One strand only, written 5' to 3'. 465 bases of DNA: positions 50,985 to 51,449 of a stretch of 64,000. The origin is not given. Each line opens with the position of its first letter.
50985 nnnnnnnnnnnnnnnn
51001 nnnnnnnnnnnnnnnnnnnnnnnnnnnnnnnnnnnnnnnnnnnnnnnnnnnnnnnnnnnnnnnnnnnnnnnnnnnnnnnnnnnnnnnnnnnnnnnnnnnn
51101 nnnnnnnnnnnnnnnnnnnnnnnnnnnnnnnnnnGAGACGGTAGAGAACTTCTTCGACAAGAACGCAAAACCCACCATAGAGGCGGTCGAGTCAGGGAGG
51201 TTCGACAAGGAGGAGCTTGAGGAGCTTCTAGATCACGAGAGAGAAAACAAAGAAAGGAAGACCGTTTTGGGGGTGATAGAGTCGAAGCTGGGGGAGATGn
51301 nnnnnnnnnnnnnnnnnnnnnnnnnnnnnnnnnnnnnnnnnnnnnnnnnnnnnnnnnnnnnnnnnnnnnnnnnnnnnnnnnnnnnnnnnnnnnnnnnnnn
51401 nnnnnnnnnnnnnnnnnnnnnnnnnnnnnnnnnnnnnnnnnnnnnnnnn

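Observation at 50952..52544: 165-bp tandem-repeat protein upstream of the pilus ATPase shares its repeat motif with the KaiC-like protein tail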

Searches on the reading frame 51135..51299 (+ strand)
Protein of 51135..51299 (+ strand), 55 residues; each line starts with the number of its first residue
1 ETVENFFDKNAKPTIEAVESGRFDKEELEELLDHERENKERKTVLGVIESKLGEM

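Call 21: search_protein_representatives(alignment_id=A1)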
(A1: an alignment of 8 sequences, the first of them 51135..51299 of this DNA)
Query: 8 sequences, 55 profile positions. Proteins with E-value up to 0.001 (for the whole library): 221; up to 1e-10: 12; up to 1e-30: 3. The best 150 are listed.
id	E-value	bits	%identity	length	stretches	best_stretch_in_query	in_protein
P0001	5.4e-109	372.1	-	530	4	1-55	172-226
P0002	2.6e-61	219.4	-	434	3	1-55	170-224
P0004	2.3e-48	177.9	-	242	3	3-53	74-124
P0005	6.5e-28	112.5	-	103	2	8-52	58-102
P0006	3.4e-21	91.0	-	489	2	5-54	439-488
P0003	2.5e-19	85.0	-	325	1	2-54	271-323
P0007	3.7e-19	84.4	-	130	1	2-52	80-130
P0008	5.1e-17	77.6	-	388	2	6-54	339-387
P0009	2.6e-12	62.5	-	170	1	5-52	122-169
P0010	4.0e-12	61.9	-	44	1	10-50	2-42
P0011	1.6e-11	60.0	-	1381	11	28-53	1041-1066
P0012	6.1e-11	58.1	-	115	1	2-52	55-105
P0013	1.4e-10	57.0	-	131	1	4-54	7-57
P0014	4.3e-09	52.2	-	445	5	23-53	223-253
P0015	5.7e-09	51.8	-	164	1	3-53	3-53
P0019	1.4e-08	50.6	-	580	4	14-52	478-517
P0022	2.5e-08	49.7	-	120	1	4-54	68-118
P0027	3.7e-07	46.0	-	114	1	4-55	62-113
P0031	5.7e-07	45.4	-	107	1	2-52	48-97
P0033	6.7e-07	45.2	-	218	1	3-53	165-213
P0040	1.4e-06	44.1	-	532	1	2-54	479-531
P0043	2.2e-06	43.5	-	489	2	13-55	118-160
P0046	2.5e-06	43.3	-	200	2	6-53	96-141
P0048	3.1e-06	43.0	-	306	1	3-51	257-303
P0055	5.2e-06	42.3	-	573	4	21-48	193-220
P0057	5.8e-06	42.2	-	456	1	5-54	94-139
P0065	8.9e-06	41.6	-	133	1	15-54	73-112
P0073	1.2e-05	41.1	-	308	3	24-52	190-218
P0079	1.5e-05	40.9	-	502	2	2-54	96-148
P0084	2.3e-05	40.3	-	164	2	30-55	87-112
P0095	2.9e-05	39.9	-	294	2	21-55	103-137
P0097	3.1e-05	39.8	-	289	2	3-52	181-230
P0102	4.2e-05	39.4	-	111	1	2-54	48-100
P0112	5.4e-05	39.1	-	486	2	16-54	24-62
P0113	5.4e-05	39.1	-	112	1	3-53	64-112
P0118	6.3e-05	38.8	-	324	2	20-55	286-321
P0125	7.3e-05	38.6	-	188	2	5-49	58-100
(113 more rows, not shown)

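Call 23: search_protein_families(library=pfam, proteins=[P0004, P0006, P0008, P0009, P0019, P0043, P0079, P0057, P0022, P0013], max_evalue=0.01)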
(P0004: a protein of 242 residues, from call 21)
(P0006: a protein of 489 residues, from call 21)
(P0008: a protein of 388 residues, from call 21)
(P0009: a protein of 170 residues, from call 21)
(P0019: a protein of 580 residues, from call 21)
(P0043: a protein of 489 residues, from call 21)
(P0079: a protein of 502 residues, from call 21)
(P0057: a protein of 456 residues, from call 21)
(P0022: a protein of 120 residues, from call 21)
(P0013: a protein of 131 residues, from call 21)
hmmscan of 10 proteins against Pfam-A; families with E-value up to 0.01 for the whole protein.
P0004 (242 aa): 3 families
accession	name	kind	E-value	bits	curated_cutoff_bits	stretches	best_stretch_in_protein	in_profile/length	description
PF17762.8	HTH_ParB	-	0.00021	21.8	22.6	0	140-180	48-88/102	ParB HTH domain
PF12965.13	DUF3854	-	0.0053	17.1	23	0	77-131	50-104/130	Domain of unknown function (DUF3854)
PF01183.26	Glyco_hydro_25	-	0.0066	17.2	27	0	77-128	65-117/180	Glycosyl hydrolases family 25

P0006 (489 aa): 1 family
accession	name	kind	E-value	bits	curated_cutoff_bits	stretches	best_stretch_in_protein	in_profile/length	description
PF04998.22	RNA_pol_Rpb1_5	-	2.7e-50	171.8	28.5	1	45-324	64-264/267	RNA polymerase Rpb1, domain 5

P0008 (388 aa): 2 families
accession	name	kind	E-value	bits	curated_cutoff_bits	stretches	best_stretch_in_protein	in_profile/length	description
PF07650.23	KH_2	-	1.5e-14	54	22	1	15-87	1-76/78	KH domain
PF00189.25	Ribosomal_S3_C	-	2.8e-12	47.4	34.1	1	109-184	10-83/83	Ribosomal protein S3, C-terminal domain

P0009 (170 aa): 1 family
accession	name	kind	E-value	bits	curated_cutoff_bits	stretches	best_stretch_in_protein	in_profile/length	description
PF01198.24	Ribosomal_L31e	-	4.7e-13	49.6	25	1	7-80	4-75/82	Ribosomal protein L31e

P0019 (580 aa): 5 families
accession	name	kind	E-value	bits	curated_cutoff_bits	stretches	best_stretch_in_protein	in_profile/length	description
PF01047.28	MarR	-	0.0011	19.3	24.6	1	18-58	9-49/59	MarR family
PF13404.12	HTH_AsnC-type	-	0.0035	17.5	27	0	18-43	9-34/42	AsnC-type helix-turn-helix domain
PF01978.25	TrmB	-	0.0051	17.1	25.6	0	20-59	16-55/68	Sugar-specific transcriptional regulator TrmB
PF13412.12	HTH_24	-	0.0055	16.7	21.9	0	17-56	8-47/48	Winged helix-turn-helix DNA-binding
PF12802.13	MarR_2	-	0.0093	16.5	27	0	17-57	10-51/61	MarR family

P0043 (489 aa): 0 families

P0079 (502 aa): 0 families

P0057 (456 aa): 4 families
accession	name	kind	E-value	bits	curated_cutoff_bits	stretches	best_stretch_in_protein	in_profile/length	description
PF06745.19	ATPase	-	2.8e-53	181.1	26.6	1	229-444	1-229/231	KaiC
PF03796.21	DnaB_C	-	1.9e-06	27.9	27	1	229-293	2-65/255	DnaB-like helicase C terminal domain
PF13481.12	AAA_25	-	0.00022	21.3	27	1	223-268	9-54/195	AAA domain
PF00154.27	RecA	-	0.0035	17.3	27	1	216-285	20-89/262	recA bacterial DNA recombination protein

P0022 (120 aa): 0 families

P0013 (131 aa): 1 family
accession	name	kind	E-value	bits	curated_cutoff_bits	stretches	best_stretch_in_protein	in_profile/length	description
PF04024.17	PspC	-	6.4e-09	35.9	25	1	84-129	9-55/58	PspC domain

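Call 27: search_solved_structures(query=A1, max_evalue=10, show_alignments=3)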
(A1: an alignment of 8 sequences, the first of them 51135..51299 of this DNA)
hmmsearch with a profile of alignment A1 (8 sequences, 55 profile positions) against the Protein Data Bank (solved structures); distinct sequences matched with E-value up to 10: 23.
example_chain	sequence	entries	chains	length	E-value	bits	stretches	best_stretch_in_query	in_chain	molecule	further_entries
21gi_A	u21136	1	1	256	0.0054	19.8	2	20-33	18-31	A designed protein Three-twist Knot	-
4xco_C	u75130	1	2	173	0.006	19.7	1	3-33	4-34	Signal recognition particle 54 kDa protein,signal sequence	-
2v3c_C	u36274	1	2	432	0.023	17.8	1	3-33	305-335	SIGNAL RECOGNITION 54 KDA PROTEIN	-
3ndb_B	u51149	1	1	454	0.025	17.7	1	3-33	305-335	Signal recognition 54 kDa protein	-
3mlg_A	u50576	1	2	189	0.058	16.5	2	20-33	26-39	2X chimera of Helicobacter pylori protein HP0242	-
6o8j_X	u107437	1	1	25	0.14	15.3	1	25-45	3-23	Circular bacteriocin, circularin A/uberolysin family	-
8j9f_A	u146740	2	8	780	0.15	15.2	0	12-29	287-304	Beta-glucosidase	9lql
4iv6_A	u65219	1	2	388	0.22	14.6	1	1-30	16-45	Acyl-CoA dehydrogenase FadE3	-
2jpt_A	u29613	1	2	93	0.31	14.2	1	21-38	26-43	Protein S100-A1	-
8jxg_D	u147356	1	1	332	0.48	13.6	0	19-33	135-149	rat RAP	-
7dgw_A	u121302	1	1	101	0.66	13.1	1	11-31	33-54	de novo designed protein H4A2S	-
2lls_A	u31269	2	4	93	0.77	12.9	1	21-38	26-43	Protein S100-A1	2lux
2llt_A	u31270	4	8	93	0.77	12.9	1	21-38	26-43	Protein S100-A1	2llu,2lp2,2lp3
2l0p_A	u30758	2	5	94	0.78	12.9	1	21-38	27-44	S100 calcium binding protein A1 | Protein S100-A1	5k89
1yzg_A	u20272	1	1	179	0.89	12.7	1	14-36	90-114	ADP-ribosylation factor-like 8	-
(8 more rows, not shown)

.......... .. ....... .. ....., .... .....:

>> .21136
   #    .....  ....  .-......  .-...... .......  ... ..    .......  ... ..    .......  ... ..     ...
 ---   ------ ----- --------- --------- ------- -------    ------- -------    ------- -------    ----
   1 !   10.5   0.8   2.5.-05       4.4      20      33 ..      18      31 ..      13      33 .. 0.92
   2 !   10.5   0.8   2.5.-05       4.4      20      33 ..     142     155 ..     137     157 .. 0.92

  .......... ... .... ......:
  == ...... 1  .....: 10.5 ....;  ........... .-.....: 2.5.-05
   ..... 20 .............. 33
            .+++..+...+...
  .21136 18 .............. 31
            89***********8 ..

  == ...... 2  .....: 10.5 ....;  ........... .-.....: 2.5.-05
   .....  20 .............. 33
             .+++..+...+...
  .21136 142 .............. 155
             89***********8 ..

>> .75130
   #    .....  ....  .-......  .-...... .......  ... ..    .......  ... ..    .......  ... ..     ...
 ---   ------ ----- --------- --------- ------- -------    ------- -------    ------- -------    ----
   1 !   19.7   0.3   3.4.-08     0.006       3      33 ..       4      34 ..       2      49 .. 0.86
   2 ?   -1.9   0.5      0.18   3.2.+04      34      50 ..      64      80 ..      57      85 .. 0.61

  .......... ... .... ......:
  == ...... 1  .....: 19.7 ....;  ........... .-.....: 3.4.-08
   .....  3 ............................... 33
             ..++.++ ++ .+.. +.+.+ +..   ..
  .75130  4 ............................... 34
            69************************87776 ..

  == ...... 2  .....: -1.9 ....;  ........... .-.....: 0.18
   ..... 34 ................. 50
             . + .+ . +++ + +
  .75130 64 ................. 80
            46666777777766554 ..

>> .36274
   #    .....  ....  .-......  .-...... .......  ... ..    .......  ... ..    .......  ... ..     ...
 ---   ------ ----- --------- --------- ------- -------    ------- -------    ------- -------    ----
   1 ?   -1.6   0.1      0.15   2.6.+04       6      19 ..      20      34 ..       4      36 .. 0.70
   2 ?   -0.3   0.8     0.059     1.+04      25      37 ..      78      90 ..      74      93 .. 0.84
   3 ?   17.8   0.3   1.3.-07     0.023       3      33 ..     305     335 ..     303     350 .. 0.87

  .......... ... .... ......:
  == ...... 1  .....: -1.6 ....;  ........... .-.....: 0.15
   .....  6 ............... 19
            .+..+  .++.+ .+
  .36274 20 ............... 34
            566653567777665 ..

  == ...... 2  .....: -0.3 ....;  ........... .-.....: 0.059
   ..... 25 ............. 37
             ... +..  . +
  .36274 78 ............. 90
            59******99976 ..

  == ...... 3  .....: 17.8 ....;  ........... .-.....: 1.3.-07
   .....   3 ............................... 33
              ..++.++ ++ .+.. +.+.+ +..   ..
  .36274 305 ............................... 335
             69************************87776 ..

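Call 28: search_protein_families(library=phrogs, proteins=[P0022, P0027, P0031, P0046, P0065, P0113, P0084, P0125, P0005], max_evalue=0.01)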
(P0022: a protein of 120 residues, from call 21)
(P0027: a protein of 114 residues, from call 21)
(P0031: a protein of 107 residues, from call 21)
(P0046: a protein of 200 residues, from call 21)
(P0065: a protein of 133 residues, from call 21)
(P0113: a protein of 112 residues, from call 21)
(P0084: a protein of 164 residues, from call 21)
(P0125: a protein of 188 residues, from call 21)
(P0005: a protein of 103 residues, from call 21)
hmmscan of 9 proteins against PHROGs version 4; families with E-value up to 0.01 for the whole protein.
P0022 (120 aa): 1 family
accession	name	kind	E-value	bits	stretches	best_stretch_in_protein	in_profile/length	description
phrog_1983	-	unknown function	0.0036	18.9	1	83-119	80-116/128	-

P0027 (114 aa): 3 families
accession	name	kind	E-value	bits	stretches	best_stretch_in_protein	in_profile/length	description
phrog_1983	-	unknown function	0.00017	23.1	1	44-113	52-116/128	-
phrog_22690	-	unknown function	0.0012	20.1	1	62-110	3-49/93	-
phrog_29632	-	unknown function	0.0042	17.3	1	81-110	200-229/318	-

P0031 (107 aa): 3 families
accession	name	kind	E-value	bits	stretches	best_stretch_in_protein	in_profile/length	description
phrog_6480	-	transcription regulation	5.5e-07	31.4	1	2-48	7-53/95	Arc-like repressor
phrog_390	-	transcription regulation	9.5e-07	30.2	1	1-81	1-89/97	Arc-like repressor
phrog_5279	-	unknown function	0.00027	21.8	1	3-44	2-40/53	-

P0046 (200 aa): 2 families
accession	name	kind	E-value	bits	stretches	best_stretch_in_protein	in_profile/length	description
phrog_22690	-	unknown function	6e-05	24.3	0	98-141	7-50/93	-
phrog_25077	-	unknown function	0.008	17.6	0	97-144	30-77/88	-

P0065 (133 aa): 3 families
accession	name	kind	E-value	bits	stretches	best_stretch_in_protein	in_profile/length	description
phrog_1983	-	unknown function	2.5e-05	25.8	1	25-118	37-121/128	-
phrog_29345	-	unknown function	8.7e-05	23.8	1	58-114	80-139/140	-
phrog_22690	-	unknown function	0.00083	20.6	1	63-113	3-52/93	-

P0113 (112 aa): 0 families

P0084 (164 aa): 1 family
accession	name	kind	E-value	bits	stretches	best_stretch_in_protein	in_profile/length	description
phrog_1983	-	unknown function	1.3e-06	30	0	124-163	78-117/128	-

P0125 (188 aa): 1 family
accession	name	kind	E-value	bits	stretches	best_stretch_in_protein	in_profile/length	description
phrog_22690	-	unknown function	0.00069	20.9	0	74-101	20-47/93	-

P0005 (103 aa): 5 families
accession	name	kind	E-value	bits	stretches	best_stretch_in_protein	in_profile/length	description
phrog_22690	-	unknown function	1.7e-09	38.9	2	70-102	17-49/93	-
phrog_1983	-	unknown function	2.6e-08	35.5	1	25-56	88-119/128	-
phrog_29345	-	unknown function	1.4e-05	26.4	0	64-100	97-133/140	-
phrog_29632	-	unknown function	0.00026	21.3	0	22-51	201-230/318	-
phrog_9011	-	unknown function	0.0017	19.2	0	72-99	44-71/177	-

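Call 30: search_protein_families(library=ncbifam, proteins=[P0019, P0043, P0033, P0005], max_evalue=0.01)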
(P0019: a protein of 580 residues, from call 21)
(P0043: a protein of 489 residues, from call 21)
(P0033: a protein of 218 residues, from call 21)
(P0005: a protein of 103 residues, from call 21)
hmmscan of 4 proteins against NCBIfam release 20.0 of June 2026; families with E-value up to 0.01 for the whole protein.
P0019 (580 aa): 0 families

P0043 (489 aa): 0 families

P0033 (218 aa): 0 families

P0005 (103 aa): 3 families
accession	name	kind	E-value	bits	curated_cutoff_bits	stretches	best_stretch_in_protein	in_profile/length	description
NF033649.1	LipDrop_Rv1109c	equivalog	2.7e-05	24.3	110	0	19-48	163-192/198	lipid droplet-associated protein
NF004615.0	PRK05949.1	subfamily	0.00041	19.4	530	0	42-102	200-260/327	RNA polymerase sigma factor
TIGR03090.1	SASP_tlp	equivalog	0.00077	19.9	72.9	0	67-102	33-63/70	small acid-soluble spore protein Tlp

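Call 31: find_homologous_proteins(query=A1, max_evalue=0.001)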
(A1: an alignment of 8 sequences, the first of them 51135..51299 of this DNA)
Query A1 (8 sequences) (55 aa, profile of the alignment): 1 proteins with E <= 0.001 among 508 candidates.
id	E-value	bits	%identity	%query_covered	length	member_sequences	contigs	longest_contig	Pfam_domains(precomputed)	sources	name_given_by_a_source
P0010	1.3e-11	62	48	76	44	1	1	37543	-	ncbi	-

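Call 53: find_encoding_contigs(protein=P0019, flank=8000, max_places=3)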
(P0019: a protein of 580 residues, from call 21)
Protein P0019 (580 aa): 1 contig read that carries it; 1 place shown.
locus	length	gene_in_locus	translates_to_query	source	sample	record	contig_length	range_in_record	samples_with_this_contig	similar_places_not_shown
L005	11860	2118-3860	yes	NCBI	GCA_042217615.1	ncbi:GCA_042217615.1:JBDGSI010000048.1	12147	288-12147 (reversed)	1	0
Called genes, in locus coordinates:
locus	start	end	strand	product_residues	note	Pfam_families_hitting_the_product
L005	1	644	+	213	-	?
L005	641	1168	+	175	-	PF09721:Exosortase_EpsH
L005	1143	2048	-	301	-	PF01478:Peptidase_A24 (faint)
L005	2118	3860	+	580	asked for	-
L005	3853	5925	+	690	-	PF00437:T2SSE, PF23989:PilB3_C (weak)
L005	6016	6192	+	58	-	PF01775:Ribosomal_L18A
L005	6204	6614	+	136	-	-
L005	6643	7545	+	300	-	PF02881:SRP54_N (weak), PF00448:SRP54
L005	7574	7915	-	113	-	-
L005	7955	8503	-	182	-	-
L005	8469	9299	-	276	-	-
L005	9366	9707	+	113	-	-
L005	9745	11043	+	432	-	PF02881:SRP54_N, PF00448:SRP54, PF01656:CbiA (faint), PF02978:SRP_SPB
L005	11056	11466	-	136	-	-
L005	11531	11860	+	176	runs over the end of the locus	PF00149:Metallophos (weak), PF12850:Metallophos_2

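Call 54: find_encoding_contigs(protein=P0043, flank=8000, max_places=3)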
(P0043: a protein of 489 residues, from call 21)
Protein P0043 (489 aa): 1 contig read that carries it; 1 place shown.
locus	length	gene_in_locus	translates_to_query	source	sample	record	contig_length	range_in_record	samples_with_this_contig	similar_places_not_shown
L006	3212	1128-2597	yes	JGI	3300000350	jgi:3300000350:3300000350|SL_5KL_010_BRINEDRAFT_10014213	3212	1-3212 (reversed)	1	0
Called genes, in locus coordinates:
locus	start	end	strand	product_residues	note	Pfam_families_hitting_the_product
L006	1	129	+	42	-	?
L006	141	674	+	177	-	PF07584:BatA (weak), PF00092:VWA (weak), PF13519:VWA_2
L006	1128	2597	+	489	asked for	-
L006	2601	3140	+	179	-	-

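Call 55: find_encoding_contigs(protein=P0057, flank=8000, max_places=3)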
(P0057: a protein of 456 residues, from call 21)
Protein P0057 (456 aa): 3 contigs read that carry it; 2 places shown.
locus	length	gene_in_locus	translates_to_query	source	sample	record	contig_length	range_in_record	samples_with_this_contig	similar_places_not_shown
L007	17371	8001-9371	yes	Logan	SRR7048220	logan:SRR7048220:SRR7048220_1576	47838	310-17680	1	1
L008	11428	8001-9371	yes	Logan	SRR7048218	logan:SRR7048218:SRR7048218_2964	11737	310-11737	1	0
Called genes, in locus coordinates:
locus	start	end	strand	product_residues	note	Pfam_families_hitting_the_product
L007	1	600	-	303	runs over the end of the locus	?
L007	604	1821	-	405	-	-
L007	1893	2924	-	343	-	-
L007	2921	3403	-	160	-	-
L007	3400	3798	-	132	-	-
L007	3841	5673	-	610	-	-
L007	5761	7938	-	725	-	-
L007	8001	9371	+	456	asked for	PF03796:DnaB_C (weak), PF06745:ATPase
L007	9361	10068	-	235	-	PF05625:PAXNEB (faint), PF06745:ATPase, PF23442:DUF7125, PF24336:DUF7504, PF23365:DUF7090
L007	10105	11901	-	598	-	-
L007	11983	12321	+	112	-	-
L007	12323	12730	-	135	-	PF00072:Response_reg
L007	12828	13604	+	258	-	-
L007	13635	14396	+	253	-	PF03959:FSH1 (faint), PF00561:Abhydrolase_1, PF07819:PGAP1, PF12146:Hydrolase_4, PF12697:Abhydrolase_6, PF00326:Peptidase_S9 (faint), PF00756:Esterase (weak), PF06821:Ser_hydrolase (weak)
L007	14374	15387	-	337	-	-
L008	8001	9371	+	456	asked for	PF03796:DnaB_C (weak), PF06745:ATPase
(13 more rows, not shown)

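Call 60: find_encoding_contigs(protein=P0057, flank=10000, max_places=10)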
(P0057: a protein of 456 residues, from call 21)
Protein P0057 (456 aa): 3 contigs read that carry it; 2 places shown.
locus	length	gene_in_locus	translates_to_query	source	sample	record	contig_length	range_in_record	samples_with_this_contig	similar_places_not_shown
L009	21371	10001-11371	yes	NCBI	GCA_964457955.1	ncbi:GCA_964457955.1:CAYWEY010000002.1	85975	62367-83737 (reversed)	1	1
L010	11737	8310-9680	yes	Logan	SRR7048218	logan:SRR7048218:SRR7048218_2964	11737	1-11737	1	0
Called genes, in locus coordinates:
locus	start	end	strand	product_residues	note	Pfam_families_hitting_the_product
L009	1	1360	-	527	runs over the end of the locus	PF00437:T2SSE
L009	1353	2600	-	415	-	-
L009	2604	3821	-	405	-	-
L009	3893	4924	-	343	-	-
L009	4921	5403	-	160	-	-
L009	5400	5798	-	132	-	-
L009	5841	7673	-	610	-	-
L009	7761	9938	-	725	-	-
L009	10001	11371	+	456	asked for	PF03796:DnaB_C (weak), PF06745:ATPase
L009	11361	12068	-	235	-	PF05625:PAXNEB (faint), PF06745:ATPase, PF23442:DUF7125, PF24336:DUF7504, PF23365:DUF7090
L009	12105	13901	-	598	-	-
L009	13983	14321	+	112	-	-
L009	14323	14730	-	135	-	PF00072:Response_reg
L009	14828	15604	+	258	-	-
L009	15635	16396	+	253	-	PF03959:FSH1 (faint), PF00561:Abhydrolase_1, PF07819:PGAP1, PF12146:Hydrolase_4, PF12697:Abhydrolase_6, PF00326:Peptidase_S9 (faint), PF00756:Esterase (weak), PF06821:Ser_hydrolase (weak)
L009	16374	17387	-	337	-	-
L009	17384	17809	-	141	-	PF02830:V4R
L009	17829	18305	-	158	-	PF02830:V4R (weak)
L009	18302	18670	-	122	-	PF03259:Robl_LC7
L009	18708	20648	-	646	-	PF08448:PAS_4, PF13426:PAS_9, PF13185:GAF_2, PF00989:PAS, PF13188:PAS_8, PF13426:PAS_9, PF00512:HisKA, PF02518:HATPase_c, +4 more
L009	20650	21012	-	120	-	PF00072:Response_reg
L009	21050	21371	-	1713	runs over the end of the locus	PF08448:PAS_4, PF13426:PAS_9, PF08447:PAS_3, PF08448:PAS_4, PF01590:GAF, PF13185:GAF_2, PF00989:PAS, PF08447:PAS_3, +22 more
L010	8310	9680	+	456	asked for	PF03796:DnaB_C (weak), PF06745:ATPase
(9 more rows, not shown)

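Call 75: find_encoding_contigs(protein=P0004, flank=6000, max_places=2)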
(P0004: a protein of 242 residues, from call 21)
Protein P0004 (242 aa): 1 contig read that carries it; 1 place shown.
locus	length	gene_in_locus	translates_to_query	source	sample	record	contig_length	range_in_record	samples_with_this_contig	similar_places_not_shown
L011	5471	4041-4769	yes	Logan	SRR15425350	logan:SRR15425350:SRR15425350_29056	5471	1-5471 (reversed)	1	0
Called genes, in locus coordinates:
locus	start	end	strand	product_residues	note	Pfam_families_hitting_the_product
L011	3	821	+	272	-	?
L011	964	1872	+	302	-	-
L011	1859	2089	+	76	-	-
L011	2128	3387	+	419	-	PF01336:tRNA_anti-codon, PF00152:tRNA-synt_2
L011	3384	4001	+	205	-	PF00702:Hydrolase, PF12710:HAD, PF13419:HAD_2, PF13242:Hydrolase_like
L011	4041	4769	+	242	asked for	PF26450:DUF8129 (faint)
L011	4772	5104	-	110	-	PF00581:Rhodanese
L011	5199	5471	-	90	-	?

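Call 76: find_encoding_contigs(protein=P0008, flank=10000, max_places=2)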
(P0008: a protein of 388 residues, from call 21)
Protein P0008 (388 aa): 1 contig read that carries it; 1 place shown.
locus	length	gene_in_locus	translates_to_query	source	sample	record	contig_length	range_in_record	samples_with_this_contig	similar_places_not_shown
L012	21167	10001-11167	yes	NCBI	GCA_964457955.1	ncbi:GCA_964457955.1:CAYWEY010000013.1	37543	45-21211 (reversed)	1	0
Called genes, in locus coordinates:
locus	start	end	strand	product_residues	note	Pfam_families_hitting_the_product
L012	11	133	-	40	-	-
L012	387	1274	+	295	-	PF24400:DUF7544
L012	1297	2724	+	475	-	PF01139:RtcB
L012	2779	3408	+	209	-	-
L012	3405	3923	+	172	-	-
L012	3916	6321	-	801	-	-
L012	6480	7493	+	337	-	PF00297:Ribosomal_L3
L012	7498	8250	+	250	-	PF00573:Ribosomal_L4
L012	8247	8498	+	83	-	PF00276:Ribosomal_L23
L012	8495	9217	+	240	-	PF03947:Ribosomal_L2_C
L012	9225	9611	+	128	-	PF00203:Ribosomal_S19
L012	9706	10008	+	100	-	PF00237:Ribosomal_L22 (weak)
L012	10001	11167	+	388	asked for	PF07650:KH_2, PF00189:Ribosomal_S3_C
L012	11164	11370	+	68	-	PF00831:Ribosomal_L29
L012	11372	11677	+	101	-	PF01253:SUI1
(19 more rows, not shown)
